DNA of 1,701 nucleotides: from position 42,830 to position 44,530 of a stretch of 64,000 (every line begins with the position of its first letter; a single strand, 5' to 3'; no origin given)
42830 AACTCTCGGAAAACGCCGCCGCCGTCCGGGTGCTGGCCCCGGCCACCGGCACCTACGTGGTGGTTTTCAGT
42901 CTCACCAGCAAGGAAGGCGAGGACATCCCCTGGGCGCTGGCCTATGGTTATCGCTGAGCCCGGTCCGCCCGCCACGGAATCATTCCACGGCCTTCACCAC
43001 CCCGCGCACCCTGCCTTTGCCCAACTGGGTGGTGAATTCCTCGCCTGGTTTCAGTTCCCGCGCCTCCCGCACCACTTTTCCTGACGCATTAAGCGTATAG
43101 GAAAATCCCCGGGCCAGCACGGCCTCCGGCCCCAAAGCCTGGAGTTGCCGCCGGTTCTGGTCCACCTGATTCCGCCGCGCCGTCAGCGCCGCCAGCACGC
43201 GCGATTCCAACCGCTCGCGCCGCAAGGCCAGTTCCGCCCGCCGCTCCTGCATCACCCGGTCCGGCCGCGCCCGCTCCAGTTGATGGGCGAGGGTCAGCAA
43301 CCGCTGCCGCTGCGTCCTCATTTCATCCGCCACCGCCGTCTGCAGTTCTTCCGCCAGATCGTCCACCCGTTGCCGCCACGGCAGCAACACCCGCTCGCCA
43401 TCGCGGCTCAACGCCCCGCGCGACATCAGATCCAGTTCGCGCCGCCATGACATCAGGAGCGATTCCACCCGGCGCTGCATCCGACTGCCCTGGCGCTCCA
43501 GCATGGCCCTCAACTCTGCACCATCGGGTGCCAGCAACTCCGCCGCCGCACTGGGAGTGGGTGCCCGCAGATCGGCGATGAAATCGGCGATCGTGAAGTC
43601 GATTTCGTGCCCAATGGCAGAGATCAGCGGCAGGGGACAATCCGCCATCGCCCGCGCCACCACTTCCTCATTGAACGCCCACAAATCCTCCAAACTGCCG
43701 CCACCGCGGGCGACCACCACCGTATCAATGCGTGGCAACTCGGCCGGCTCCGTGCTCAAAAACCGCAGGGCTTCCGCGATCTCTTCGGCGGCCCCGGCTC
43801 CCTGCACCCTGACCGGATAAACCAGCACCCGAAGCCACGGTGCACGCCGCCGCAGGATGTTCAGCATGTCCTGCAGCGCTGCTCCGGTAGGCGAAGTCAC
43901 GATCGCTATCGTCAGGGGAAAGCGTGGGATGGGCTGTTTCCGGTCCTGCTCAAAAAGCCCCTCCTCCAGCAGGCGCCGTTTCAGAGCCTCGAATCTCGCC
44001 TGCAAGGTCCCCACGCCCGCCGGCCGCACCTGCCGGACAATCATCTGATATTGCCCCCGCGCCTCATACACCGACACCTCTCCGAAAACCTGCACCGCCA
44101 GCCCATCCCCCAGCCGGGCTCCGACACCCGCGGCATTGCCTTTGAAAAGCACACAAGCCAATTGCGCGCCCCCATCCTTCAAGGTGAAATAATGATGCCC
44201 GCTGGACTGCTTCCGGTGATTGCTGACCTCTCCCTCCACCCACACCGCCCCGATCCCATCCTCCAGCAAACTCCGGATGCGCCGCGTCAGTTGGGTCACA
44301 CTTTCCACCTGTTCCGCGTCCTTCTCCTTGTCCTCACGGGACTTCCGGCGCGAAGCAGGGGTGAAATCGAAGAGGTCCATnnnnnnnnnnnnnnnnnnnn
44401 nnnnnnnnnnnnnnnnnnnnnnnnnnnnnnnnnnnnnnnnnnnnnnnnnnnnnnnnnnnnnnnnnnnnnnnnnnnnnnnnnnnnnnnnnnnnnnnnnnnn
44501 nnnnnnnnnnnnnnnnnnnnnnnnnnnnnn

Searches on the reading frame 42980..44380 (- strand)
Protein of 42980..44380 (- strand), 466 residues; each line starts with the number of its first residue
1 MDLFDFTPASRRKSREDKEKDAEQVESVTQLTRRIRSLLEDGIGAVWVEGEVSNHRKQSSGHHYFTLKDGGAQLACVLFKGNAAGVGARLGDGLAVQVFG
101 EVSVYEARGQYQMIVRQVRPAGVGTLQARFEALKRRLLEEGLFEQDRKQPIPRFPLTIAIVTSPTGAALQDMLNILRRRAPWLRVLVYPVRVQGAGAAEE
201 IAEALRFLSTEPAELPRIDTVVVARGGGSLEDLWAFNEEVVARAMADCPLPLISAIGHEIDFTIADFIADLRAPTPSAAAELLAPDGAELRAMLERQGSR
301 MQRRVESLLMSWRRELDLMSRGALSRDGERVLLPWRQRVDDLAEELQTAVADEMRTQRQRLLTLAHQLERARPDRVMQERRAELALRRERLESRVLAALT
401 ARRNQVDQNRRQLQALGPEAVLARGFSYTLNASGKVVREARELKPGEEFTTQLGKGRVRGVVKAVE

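Call 61: search_protein_families(library=pfam, proteins=[window:42980-44380:-], max_evalue=0.001)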
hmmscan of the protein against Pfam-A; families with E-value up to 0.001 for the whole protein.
window:42980-44380:- (466 aa): 3 families
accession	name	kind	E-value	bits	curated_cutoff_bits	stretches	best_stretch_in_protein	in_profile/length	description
PF02601.20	Exonuc_VII_L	-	4.6e-103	345.4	35.9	1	142-459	1-313/315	Exonuclease VII, large subunit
PF13742.12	tRNA_anti_2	-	4.5e-29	101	27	1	27-118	2-94/95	OB-fold nucleic acid binding domain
PF01336.31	tRNA_anti-codon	-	1.3e-13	51.1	27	1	46-120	1-74/75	OB-fold nucleic acid binding domain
